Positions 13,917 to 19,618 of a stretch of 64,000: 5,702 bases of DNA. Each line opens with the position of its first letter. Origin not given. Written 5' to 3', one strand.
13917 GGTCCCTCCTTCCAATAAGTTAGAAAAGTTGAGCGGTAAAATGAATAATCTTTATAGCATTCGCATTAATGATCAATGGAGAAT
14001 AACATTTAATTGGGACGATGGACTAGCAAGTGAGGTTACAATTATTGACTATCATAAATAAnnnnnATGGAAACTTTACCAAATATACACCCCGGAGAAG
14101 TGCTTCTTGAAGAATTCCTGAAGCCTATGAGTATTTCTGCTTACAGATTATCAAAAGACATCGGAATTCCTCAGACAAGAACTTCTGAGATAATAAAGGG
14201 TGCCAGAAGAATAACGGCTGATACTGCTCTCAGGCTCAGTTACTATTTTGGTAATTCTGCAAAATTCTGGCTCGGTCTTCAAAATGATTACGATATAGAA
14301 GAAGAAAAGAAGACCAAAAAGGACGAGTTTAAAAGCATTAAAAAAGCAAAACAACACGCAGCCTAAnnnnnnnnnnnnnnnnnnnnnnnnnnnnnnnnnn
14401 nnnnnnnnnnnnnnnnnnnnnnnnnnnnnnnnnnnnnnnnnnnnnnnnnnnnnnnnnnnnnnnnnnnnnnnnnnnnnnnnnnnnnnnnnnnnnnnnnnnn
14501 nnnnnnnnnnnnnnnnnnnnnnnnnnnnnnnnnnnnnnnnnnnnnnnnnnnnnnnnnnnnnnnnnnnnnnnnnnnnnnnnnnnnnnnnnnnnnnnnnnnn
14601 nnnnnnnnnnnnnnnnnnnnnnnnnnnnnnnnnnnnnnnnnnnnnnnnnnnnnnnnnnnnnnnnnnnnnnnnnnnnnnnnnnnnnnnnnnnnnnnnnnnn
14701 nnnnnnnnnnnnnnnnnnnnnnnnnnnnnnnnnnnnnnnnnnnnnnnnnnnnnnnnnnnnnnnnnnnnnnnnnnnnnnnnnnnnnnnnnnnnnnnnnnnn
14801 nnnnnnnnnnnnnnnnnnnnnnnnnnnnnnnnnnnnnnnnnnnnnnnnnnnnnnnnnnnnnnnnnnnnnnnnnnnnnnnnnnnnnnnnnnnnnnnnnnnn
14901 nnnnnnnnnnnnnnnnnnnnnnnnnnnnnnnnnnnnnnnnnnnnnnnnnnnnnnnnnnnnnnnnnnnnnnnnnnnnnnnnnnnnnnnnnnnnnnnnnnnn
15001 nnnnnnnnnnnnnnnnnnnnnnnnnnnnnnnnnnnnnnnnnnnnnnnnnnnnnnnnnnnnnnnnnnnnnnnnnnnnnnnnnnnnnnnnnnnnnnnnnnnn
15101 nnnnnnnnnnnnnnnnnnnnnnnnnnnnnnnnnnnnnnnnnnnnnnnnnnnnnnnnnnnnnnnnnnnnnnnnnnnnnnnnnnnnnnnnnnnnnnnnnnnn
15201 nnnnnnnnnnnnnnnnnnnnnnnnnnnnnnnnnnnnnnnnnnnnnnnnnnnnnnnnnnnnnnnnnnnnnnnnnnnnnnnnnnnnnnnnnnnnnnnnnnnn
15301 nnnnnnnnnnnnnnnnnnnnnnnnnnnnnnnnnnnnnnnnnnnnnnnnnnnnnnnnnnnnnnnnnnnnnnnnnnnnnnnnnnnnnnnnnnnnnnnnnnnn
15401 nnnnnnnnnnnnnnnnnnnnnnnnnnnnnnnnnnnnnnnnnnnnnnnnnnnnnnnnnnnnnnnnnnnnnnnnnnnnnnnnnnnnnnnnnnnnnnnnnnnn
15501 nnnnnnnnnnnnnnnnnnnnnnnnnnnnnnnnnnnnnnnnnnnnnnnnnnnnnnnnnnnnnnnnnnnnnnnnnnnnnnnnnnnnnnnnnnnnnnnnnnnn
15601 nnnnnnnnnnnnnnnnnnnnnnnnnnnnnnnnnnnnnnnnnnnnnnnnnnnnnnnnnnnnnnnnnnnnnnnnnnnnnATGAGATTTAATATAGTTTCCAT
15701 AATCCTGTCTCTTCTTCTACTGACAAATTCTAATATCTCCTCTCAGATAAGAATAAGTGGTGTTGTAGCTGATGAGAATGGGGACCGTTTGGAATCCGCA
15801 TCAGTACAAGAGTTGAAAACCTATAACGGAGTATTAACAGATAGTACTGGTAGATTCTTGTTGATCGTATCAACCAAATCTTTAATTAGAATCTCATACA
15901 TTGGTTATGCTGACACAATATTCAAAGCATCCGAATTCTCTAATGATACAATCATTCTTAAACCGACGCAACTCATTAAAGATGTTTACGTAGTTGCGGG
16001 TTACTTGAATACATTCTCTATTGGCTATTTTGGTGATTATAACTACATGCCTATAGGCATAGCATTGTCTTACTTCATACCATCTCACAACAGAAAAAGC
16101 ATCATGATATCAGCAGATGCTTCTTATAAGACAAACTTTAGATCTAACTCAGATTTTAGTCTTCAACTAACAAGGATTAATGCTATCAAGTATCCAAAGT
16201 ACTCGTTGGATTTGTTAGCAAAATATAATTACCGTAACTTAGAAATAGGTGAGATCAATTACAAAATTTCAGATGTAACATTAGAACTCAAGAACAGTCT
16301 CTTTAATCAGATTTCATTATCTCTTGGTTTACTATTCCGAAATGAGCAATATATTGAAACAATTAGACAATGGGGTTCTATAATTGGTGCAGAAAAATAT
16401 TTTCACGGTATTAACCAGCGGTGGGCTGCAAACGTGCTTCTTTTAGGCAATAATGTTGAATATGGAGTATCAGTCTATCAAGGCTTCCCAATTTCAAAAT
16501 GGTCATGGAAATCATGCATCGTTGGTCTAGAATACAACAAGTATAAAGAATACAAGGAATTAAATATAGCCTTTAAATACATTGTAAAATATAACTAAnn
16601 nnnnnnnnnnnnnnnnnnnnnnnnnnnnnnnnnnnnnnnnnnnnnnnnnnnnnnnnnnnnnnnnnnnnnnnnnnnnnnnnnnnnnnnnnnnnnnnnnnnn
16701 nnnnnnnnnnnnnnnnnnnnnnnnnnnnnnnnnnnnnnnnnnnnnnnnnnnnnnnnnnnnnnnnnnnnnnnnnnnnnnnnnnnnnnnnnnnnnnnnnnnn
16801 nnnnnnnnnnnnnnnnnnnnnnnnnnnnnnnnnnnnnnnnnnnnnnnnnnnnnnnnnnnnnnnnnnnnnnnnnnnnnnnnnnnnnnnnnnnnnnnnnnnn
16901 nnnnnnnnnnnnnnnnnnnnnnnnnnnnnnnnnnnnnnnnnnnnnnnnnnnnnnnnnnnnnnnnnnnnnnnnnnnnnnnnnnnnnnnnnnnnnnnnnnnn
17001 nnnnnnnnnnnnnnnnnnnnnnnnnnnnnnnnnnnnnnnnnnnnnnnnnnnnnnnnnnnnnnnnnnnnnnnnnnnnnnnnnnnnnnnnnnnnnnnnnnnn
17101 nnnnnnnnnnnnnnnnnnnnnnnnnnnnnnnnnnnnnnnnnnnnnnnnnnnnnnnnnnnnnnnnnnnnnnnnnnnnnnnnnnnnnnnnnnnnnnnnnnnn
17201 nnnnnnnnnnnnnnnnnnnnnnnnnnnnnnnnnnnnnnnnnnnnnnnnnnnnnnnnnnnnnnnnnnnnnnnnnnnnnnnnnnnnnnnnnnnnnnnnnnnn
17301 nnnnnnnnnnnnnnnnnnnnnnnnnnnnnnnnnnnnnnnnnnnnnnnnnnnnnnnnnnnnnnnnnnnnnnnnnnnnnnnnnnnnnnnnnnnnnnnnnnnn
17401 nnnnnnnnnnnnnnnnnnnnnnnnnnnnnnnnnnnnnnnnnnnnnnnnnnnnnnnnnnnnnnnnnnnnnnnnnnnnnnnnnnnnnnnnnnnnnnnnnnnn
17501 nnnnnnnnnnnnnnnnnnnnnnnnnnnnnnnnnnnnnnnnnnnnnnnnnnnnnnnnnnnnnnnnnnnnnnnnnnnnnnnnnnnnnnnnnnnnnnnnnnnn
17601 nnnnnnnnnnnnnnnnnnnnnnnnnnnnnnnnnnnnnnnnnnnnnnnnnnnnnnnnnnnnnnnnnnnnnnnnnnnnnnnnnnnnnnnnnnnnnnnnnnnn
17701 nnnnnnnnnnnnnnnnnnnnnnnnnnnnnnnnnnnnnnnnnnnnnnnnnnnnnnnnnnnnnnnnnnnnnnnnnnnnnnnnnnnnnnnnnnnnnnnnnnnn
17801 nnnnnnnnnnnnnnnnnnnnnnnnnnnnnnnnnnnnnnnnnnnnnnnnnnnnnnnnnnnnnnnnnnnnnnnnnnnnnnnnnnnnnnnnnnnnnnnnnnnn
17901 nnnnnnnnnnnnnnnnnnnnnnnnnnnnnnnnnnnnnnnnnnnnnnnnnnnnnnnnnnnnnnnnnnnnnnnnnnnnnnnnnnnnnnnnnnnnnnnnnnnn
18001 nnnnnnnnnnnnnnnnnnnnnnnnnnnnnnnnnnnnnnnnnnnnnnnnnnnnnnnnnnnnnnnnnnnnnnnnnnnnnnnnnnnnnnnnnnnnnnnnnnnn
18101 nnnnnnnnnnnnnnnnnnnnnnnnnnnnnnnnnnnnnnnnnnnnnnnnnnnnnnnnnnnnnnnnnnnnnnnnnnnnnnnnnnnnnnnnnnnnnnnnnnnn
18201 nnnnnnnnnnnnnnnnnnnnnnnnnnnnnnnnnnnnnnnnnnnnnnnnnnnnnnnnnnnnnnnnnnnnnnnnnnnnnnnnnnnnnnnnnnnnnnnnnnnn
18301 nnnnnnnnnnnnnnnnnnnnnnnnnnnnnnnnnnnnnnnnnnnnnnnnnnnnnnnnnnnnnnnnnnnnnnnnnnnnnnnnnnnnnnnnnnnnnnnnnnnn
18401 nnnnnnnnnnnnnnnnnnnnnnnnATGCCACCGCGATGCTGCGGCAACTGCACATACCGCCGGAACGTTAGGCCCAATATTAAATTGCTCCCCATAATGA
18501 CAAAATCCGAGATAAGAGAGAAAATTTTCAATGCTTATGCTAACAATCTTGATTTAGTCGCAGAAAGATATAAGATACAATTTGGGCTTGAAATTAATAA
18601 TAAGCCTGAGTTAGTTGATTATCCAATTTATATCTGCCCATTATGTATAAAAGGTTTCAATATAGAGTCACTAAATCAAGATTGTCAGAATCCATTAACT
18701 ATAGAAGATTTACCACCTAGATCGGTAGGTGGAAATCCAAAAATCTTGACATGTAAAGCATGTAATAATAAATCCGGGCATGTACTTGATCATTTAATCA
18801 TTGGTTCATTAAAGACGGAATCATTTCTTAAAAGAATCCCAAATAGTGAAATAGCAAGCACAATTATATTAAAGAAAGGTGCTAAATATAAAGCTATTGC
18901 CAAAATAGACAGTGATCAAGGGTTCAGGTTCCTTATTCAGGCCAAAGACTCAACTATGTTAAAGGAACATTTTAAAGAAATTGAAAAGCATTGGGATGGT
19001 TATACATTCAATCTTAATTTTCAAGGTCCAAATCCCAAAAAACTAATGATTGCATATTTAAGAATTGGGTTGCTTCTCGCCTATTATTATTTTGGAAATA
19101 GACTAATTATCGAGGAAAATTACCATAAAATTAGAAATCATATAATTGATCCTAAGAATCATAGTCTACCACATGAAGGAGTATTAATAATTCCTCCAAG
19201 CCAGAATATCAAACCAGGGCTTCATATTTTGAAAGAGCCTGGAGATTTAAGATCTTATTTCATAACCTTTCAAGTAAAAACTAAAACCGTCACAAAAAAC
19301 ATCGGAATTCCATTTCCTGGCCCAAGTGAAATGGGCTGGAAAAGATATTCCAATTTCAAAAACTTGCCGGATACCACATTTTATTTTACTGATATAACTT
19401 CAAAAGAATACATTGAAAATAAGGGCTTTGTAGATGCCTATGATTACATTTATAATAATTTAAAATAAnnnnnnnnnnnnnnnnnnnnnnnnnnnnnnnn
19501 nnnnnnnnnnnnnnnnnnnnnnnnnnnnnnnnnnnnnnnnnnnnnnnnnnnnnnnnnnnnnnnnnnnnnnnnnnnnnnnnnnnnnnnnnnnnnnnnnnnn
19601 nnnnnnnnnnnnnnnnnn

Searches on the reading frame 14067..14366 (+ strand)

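Call 62: search_protein_families(library=pfam, proteins=[window:14067-14366:+], max_evalue=0.001)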
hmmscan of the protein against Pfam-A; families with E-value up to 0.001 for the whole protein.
window:14067-14366:+ (99 aa): 1 family
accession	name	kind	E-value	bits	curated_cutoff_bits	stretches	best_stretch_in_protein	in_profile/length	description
PF13443.12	HTH_26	-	0.00015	22.4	22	1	14-62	2-51/63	Cro/C1-type HTH DNA-binding domain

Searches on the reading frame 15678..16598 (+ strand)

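Call 62: search_protein_families(library=pfam, proteins=[window:15678-16598:+], max_evalue=0.001)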
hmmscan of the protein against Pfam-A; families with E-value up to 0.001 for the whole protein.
window:15678-16598:+ (306 aa): 2 families
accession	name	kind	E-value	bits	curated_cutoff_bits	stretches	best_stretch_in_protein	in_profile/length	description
PF13715.12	CarbopepD_reg_2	-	2.6e-08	34.2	32.2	1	26-98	1-80/88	CarboxypepD_reg-like domain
PF13620.12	CarboxypepD_reg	-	3.3e-05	24.6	32.3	1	26-81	2-63/82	Carboxypeptidase regulatory-like domain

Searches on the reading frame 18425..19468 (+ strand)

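Call 62: search_protein_families(library=pfam, proteins=[window:18425-19468:+], max_evalue=0.001)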
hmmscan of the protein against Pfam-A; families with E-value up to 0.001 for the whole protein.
window:18425-19468:+ (347 aa): 1 family
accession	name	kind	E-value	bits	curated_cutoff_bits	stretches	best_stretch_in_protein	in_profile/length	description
PF14279.12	HNH_5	-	0.00087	19.6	27.5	0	89-123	11-49/56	HNH endonuclease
